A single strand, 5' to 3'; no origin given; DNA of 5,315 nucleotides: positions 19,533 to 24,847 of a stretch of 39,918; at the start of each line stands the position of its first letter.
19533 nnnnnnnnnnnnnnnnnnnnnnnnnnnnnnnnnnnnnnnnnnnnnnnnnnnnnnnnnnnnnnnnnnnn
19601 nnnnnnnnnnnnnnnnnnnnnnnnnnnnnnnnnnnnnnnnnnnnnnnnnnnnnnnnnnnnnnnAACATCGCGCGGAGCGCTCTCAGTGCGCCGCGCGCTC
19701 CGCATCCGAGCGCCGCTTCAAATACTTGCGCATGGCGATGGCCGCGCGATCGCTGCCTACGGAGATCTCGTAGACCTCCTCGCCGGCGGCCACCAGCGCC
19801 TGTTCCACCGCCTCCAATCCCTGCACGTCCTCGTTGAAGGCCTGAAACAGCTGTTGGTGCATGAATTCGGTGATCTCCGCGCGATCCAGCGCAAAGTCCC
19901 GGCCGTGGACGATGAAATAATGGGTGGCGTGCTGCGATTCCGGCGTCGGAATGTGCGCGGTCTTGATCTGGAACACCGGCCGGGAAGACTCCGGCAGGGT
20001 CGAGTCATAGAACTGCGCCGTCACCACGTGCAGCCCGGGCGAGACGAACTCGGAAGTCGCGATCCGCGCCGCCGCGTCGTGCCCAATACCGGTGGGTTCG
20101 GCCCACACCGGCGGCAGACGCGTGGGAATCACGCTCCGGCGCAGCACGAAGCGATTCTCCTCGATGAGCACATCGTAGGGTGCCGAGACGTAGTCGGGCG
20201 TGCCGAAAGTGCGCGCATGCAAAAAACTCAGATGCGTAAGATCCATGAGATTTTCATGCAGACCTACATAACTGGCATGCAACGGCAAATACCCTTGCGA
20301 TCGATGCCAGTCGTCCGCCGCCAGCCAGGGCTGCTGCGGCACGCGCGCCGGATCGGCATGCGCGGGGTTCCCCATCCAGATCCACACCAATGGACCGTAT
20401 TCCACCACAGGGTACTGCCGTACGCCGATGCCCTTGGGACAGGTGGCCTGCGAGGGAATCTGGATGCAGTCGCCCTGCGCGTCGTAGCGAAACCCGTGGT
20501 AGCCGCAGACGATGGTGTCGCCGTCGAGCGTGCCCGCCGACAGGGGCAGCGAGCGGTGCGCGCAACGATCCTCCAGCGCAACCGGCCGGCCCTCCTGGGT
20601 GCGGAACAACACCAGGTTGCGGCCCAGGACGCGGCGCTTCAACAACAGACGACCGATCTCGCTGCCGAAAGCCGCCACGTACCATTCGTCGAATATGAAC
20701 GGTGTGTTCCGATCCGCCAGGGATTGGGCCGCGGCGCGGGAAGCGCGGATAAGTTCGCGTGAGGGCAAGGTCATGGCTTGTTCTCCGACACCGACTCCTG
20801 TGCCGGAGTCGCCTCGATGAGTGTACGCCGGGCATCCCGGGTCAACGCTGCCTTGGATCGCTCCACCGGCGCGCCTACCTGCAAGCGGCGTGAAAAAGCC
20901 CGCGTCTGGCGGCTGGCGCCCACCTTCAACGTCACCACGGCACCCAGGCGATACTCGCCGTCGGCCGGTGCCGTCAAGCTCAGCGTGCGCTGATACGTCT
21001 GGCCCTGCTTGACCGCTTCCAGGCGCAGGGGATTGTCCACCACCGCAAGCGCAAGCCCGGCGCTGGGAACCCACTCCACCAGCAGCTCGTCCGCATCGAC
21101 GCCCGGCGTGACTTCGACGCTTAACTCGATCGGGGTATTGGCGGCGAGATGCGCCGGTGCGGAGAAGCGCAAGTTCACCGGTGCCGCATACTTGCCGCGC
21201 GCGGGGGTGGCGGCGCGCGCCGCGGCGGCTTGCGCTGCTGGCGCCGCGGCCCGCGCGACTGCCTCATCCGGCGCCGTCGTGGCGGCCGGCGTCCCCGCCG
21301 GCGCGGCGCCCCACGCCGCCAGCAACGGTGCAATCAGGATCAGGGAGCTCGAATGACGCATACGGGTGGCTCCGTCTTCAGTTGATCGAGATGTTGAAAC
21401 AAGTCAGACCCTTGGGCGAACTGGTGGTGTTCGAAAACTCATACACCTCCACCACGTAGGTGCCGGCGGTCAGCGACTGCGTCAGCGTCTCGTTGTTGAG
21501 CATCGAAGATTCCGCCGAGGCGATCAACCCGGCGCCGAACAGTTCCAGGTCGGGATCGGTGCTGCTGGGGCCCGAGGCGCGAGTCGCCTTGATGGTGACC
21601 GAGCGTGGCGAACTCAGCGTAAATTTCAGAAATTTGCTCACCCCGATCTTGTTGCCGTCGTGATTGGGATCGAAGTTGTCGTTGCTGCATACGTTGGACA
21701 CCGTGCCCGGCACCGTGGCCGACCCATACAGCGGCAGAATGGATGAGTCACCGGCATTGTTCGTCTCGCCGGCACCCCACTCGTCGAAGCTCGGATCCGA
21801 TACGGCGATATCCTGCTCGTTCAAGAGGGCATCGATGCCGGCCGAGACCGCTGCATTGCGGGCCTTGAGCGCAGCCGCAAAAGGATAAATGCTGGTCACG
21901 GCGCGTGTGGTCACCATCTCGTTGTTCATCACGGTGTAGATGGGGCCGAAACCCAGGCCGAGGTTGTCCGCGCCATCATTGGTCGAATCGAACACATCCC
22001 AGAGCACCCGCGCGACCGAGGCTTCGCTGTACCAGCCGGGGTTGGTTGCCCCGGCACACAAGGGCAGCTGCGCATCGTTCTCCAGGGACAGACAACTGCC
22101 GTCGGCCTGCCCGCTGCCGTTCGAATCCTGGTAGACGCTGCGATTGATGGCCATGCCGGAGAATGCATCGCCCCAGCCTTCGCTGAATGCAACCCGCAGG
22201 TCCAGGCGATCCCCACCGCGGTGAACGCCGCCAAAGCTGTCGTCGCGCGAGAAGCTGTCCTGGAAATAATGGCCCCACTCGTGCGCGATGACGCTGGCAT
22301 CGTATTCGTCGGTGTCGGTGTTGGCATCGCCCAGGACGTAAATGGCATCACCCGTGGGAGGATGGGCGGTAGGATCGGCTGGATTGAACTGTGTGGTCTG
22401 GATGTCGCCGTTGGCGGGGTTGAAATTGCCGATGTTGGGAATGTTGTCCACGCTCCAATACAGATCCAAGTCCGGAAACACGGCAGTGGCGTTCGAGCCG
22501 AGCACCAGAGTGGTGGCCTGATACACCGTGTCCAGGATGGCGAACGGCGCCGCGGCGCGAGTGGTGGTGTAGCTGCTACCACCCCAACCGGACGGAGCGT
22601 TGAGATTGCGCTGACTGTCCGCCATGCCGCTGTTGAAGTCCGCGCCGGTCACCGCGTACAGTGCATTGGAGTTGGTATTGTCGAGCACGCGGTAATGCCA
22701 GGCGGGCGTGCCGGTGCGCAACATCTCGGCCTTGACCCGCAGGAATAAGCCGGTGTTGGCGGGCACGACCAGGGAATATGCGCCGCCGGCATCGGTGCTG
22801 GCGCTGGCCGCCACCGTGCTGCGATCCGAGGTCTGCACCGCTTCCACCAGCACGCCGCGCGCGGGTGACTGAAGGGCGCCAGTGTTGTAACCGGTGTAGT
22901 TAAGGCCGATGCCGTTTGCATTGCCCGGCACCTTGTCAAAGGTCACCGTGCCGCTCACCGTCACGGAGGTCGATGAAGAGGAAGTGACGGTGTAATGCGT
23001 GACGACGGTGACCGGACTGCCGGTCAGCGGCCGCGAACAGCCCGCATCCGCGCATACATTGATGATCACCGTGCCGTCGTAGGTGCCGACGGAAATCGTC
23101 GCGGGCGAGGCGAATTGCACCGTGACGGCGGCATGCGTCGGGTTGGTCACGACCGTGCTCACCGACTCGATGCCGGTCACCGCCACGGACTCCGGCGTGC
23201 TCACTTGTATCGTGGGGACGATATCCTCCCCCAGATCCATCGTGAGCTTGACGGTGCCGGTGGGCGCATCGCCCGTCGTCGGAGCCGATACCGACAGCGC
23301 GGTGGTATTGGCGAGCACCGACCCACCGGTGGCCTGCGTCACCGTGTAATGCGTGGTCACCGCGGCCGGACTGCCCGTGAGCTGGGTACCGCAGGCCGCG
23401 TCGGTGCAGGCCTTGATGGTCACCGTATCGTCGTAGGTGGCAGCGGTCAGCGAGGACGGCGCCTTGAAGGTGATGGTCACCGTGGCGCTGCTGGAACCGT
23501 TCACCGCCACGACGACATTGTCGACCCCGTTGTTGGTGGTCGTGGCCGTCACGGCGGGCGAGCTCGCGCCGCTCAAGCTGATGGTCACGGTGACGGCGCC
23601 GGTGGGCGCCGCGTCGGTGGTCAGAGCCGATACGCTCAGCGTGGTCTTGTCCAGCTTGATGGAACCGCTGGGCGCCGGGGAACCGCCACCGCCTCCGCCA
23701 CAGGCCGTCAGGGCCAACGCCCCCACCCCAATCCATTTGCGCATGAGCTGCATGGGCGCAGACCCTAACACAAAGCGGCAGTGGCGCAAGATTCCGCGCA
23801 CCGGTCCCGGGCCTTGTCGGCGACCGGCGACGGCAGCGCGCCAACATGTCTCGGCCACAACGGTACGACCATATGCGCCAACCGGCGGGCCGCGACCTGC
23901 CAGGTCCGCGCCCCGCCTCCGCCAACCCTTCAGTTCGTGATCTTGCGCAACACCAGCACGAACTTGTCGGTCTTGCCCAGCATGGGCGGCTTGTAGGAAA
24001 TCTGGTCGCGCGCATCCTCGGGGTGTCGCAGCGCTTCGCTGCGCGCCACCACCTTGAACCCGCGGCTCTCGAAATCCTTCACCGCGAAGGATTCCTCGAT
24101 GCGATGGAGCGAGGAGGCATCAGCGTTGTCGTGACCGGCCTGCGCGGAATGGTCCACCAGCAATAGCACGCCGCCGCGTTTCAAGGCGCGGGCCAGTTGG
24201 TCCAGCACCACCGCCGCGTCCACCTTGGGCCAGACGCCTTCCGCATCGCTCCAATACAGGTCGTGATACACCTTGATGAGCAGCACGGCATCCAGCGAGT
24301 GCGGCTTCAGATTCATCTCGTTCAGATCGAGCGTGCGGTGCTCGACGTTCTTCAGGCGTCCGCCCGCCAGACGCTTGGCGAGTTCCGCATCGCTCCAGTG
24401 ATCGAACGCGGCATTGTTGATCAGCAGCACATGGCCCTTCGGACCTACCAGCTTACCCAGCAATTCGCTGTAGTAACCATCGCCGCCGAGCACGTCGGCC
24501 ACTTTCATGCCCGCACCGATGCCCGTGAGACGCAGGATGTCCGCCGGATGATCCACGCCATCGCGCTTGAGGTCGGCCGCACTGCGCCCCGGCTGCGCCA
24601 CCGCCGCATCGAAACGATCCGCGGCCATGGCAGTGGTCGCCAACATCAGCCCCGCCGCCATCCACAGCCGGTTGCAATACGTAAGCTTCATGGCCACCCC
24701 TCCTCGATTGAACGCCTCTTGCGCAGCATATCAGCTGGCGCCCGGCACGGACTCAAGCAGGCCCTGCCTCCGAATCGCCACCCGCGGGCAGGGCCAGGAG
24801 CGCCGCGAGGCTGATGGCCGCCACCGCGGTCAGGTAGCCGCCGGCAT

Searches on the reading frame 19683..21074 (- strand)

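Call 53: search_protein_families(library=pfam, proteins=[window:19683-21074:-], max_evalue=0.001)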
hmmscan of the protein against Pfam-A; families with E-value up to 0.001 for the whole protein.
window:19683-21074:- (463 aa): 2 families
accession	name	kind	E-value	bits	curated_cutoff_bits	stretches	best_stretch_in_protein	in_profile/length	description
PF19112.6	VanA_C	-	1.6e-34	120.2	23.5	1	266-455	2-190/193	Vanillate O-demethylase oxygenase C-terminal domain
PF00355.32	Rieske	-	1.3e-20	73.6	20.3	1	130-218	1-84/88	Rieske [2Fe-2S] domain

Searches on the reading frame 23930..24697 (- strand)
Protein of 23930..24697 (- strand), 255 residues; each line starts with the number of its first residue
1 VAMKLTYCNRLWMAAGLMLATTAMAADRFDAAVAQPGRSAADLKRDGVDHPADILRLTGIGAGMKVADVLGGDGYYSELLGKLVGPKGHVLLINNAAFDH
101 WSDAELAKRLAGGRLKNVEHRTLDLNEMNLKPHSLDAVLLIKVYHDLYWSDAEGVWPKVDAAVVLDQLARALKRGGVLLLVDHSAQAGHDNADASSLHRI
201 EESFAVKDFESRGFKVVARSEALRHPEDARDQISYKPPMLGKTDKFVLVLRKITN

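Call 53: search_protein_families(library=pfam, proteins=[window:23930-24697:-], max_evalue=0.001)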
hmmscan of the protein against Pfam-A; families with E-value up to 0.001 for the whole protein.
window:23930-24697:- (255 aa): 2 families
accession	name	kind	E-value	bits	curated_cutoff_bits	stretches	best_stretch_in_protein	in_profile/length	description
PF13847.12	Methyltransf_31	-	8.3e-05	22.7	27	1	62-188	3-114/145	Methyltransferase domain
PF08241.18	Methyltransf_11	-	0.00026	22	21.2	1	105-179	32-94/95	Methyltransferase domain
